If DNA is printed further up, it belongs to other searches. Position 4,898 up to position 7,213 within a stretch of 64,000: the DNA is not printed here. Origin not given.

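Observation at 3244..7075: Gabija-like two-gene defence module (Class 2 OLD ATPase-TOPRIM plus UvrD-like helicase) on a low-GC island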

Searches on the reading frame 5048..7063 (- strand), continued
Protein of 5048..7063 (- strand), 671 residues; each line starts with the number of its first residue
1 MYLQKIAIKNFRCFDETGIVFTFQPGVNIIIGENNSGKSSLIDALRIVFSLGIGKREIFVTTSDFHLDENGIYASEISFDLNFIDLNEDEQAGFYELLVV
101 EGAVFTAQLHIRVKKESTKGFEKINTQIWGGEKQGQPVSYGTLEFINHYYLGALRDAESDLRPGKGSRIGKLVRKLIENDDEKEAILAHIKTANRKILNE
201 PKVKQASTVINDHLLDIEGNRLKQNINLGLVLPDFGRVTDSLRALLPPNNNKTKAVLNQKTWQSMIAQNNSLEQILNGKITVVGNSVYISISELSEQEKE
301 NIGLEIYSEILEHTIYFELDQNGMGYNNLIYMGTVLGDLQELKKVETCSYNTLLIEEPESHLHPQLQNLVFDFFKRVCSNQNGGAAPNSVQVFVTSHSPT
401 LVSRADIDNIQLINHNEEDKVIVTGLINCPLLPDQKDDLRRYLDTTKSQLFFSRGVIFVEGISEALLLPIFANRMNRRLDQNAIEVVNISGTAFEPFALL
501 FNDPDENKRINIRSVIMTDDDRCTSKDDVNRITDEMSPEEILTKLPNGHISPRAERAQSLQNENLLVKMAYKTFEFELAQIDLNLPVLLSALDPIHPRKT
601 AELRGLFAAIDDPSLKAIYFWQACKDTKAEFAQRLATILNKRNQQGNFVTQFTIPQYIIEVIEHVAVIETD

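Call 23: search_solved_structures(query=A1, show_alignments=5, max_evalue=0.00001)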
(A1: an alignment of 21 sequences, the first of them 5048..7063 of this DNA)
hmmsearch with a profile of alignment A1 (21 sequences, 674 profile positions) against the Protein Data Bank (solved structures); distinct sequences matched with E-value up to 0.00001: 34.
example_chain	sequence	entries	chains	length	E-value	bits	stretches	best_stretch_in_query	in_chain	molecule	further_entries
6p74_A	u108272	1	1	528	1.8e-25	92.7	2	349-559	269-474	Putative ATP-dependent endonuclease of the OLD family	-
6njv_A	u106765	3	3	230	1.7e-21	79.6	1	432-645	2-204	Xcc_CTR_I | Xcc_ctr_pt | Xcc_ctr_Hg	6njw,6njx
6nk8_A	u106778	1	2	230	1.4e-20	76.5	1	431-518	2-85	Class 2 OLD family nuclease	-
8j4t_A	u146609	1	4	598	7.3e-16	61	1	340-518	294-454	Endonuclease GajA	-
8jq9_B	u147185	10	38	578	8.5e-16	60.8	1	340-518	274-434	Endonuclease GajA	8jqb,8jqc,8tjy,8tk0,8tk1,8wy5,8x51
8wy4_A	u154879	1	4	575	9.4e-16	60.6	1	340-518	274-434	Endonuclease GajA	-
8sm3_A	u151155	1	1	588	1.2e-15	60.3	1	340-518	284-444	Endonuclease GajA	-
8u7i_A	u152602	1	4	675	2.6e-15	59.2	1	340-518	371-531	Endonuclease GajA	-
23or_B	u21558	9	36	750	9.3e-12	47.4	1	324-468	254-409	Retron Eco8 OLD nuclease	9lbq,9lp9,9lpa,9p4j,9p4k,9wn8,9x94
8ee4_A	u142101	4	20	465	9.8e-12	47.3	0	1-50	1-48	PtuA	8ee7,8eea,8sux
1ii8_A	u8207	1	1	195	4e-10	42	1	1-54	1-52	Rad50 ABC-ATPase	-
3qkr_A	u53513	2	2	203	5.2e-10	41.6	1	1-53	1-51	DNA double-strand break repair rad50 ATPase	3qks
3qku_A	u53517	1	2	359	5.5e-10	41.5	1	1-52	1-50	DNA double-strand break repair rad50 ATPase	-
9n69_A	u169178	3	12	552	1.3e-09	40.3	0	345-422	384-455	AAA family ATPase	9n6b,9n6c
1us8_A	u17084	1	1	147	2e-09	39.7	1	1-57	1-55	DNA DOUBLE-STRAND BREAK REPAIR RAD50 ATPASE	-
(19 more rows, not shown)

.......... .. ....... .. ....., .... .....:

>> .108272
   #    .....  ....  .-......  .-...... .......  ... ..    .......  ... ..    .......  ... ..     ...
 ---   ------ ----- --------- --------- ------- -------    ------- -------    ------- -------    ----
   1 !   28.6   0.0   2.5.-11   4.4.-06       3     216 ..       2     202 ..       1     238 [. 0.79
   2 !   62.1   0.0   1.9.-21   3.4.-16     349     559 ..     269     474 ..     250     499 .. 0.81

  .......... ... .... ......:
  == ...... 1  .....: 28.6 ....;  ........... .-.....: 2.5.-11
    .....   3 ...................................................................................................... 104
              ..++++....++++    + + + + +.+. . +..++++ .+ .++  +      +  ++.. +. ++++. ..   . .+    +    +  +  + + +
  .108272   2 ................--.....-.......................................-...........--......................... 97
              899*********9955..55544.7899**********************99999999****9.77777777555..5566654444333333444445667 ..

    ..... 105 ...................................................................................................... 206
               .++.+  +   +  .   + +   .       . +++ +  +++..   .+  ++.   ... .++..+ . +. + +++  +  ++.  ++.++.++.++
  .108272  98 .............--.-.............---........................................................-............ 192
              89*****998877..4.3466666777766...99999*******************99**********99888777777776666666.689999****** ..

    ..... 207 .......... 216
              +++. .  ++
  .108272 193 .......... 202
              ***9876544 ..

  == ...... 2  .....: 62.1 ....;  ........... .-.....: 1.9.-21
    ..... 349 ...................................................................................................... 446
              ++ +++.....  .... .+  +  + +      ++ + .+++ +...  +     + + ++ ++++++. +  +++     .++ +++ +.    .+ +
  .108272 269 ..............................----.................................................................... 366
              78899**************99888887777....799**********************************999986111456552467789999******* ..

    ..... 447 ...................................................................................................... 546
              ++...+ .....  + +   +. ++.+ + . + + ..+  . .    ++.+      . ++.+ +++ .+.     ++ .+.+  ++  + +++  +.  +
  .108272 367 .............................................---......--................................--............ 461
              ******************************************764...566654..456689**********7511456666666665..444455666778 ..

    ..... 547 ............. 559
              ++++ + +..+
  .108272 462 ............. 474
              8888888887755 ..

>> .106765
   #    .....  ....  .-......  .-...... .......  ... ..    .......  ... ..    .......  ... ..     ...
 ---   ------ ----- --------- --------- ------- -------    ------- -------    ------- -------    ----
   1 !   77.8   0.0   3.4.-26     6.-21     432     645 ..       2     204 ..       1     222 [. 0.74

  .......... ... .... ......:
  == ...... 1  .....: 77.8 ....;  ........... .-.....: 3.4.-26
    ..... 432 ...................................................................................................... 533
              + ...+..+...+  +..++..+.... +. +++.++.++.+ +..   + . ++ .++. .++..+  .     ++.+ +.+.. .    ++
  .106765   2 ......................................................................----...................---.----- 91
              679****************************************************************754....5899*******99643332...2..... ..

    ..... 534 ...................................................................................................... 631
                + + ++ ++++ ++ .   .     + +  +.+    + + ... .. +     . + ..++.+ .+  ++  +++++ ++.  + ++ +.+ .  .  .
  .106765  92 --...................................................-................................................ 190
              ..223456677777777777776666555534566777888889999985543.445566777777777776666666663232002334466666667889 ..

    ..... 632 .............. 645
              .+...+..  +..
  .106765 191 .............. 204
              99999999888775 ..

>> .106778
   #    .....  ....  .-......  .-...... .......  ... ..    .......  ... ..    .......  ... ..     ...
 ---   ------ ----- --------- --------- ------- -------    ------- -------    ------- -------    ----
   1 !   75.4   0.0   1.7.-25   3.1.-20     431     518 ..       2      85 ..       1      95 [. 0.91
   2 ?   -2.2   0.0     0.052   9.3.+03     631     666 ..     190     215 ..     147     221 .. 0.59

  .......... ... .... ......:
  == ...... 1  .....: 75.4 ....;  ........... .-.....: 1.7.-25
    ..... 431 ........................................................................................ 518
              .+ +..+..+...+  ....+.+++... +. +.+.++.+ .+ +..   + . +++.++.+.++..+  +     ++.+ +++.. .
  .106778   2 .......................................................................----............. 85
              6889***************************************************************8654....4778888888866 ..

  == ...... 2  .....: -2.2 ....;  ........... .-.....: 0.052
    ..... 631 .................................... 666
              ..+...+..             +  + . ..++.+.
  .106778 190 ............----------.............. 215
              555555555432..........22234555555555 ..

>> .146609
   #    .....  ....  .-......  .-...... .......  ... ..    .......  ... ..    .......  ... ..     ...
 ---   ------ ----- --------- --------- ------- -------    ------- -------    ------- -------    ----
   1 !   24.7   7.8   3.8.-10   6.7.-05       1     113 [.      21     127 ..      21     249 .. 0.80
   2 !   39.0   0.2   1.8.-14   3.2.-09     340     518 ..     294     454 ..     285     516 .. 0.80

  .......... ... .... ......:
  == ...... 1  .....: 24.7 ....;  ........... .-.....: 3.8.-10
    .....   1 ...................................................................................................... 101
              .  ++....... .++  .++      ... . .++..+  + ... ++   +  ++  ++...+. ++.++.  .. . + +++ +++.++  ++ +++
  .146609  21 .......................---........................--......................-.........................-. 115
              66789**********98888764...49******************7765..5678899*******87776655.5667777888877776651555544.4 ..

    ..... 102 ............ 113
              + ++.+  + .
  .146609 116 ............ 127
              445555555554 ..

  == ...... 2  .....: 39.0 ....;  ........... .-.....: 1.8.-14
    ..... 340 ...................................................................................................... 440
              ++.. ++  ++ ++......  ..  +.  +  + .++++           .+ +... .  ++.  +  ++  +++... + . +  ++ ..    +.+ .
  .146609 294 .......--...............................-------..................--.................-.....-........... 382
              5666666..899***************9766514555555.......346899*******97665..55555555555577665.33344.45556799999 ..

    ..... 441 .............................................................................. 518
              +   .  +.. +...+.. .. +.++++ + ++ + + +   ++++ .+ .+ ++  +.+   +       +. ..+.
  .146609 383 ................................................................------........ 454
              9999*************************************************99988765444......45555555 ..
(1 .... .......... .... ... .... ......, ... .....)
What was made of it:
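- Closest known: Bacillus cereus VD045 Gabija. Different: About 60 of these lie in the ATPase insertion at residues 113-340 (call 23).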

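Call 44: find_related_loci(query=window:5048-7063:-, collection=genome_contigs, flank=5000)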
Query window:5048-7063:- (671 aa) in genome_contigs; peptide patterns used: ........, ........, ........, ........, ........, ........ (x = any residue, [..] = any of these).
81 stretches matched a pattern; 31 encode a relative of the query (tblastn E <= 1e-3); 31 distinct loci.
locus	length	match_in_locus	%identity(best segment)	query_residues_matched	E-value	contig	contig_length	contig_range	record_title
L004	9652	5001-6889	31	1-665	3e-52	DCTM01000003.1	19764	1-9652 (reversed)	MAG TPA_asm: Firmicutes bacterium UBA1440 UBA1440_contig_69665, whole genome shotgun sequence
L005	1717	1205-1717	38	1-174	5e-27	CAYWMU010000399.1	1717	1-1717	MAG TPA_asm: uncultured Bacteriovorax sp. isolate binchicken_co173_246 genome assembly, contig: NODE_235220_length_1717_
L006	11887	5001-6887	28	1-665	2e-24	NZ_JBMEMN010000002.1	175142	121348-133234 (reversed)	Gudongella sp. DL1XJH-153 NODE_2_length_175142_cov_189.640128, whole genome shotgun sequence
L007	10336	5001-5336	28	1-125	5e-9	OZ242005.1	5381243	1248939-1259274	MAG: Candidatus Latescibacterota bacterium isolate 4361563e-baaa-404a-b280-629f4181b36f genome assembly, chromosome: 1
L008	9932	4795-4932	48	1-48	1e-8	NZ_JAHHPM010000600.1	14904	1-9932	Endozoicomonas sp. YOMI1 NODE_15465_length_14904_cov_45.185534, whole genome shotgun sequence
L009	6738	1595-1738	46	1-50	2e-8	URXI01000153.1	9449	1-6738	uncultured Eubacterium sp. isolate UMGS1437 genome assembly, contig: NODE_1201_length_9449_cov_2.168299, whole genome sh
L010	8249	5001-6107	47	1-417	2e-8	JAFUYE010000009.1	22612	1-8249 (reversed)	MAG: Selenomonadaceae bacterium isolate RGIG4933 Roe_deer_Rumen-3__c13125, whole genome shotgun sequence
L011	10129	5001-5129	51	3-47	4e-8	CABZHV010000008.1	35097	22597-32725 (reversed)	MAG: uncultured SAR86 cluster bacterium isolate AG-337-G10 genome assembly, contig: AG-337-G10_NODE_8, whole genome shot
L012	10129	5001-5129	51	3-47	8e-8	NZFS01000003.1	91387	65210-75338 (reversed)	MAG: Gammaproteobacteria bacterium isolate MED709 57500, whole genome shotgun sequence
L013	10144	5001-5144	44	1-50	1e-7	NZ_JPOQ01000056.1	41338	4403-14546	Ferrovum myxofaciens strain P3G Contig56, whole genome shotgun sequence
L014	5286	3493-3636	44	1-50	1e-7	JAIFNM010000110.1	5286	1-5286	MAG: Betaproteobacteria bacterium isolate bin_91 scaffold_31668, whole genome shotgun sequence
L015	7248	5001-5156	39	1-54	3e-7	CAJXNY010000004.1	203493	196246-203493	MAG TPA_asm: uncultured Oceanospirillaceae bacterium isolate SRR3933262_bin.5_MetaBAT_v2.12.1_MAG genome assembly, conti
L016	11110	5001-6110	40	1-424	4e-7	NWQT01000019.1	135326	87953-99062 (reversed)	Lysobacteraceae bacterium NML07-0707 NML07-0707_3, whole genome shotgun sequence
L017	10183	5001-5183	41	3-68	5e-7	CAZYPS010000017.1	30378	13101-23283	MAG TPA_asm: uncultured Thermotogae bacterium isolate SRP185896_co1_62 genome assembly, contig: NODE_556_length_30378_co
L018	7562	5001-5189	38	1-68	6e-7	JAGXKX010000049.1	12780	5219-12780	Candidatus Bipolaricaulota bacterium isolate GSL_GSL3510_1 NODE_711_length_12780_cov_41.0271, whole genome shotgun seque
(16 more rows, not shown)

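Call 46: predict_structure(alignment_id=A1)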
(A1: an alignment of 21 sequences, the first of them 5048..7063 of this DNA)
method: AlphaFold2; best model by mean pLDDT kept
length: 671 residues; sequences in the alignment: 21
mean_pLDDT: 84.2   pTM: 0.74
mean pLDDT of the five models: 84.2, 82.3, 81.1, 80.0, 78.0
residues with pLDDT >= 90: 259; 70-90: 342; 50-70: 58; < 50: 12
segments of 3 or more residues with pLDDT < 50: 381-387
pLDDT, mean of each block of 10 residues (from residue 1): 95 93 92 84 93 74 91 94 92 90 90 88 89 86 88 70 75 80 84 81 81 69 67 81 63 77 83 83 84 81 80 66 66 78 81 82 68 71 52 83 81 84 90 87 76 88 92 92 85 81 86 91 92 92 95 91 88 95 96 95 94 95 91 96 93 95 80 44
secondary structure, 60 per line:
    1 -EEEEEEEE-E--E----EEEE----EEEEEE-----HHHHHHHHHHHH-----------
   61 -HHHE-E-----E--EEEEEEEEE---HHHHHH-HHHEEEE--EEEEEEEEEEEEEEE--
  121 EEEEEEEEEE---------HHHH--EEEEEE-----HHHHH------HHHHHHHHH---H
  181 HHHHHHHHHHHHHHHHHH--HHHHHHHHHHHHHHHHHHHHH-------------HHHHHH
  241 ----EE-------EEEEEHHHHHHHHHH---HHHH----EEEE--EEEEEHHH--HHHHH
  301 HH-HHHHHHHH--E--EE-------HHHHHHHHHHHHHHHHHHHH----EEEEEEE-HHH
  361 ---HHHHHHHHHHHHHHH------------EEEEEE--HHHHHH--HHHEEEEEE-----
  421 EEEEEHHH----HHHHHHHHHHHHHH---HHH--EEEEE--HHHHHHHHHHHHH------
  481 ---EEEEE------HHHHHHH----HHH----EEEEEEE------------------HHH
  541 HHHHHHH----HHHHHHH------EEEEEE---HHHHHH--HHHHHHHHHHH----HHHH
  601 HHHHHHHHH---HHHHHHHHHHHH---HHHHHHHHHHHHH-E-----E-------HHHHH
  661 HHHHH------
elements in order: E2-9 E19-22 E27-32 H38-49 E76-84 H88-93 E98-101 E104-118 E121-130 H140-143 E146-151 H157-161 H168-176 H180-198 H201-221 H235-240 E254-258 H259-268 H272-275 E280-283 E286-290 H296-302 H304-311 H326-345 E350-356 H364-378 E391-396 H399-404 E410-415 E421-425 H433-446 E455-459 H462-474 E484-488 H495-501 E513-519 H538-547 H552-558 E565-570 H574-579 H582-592 H597-609 H613-624 H628-640 H656-665
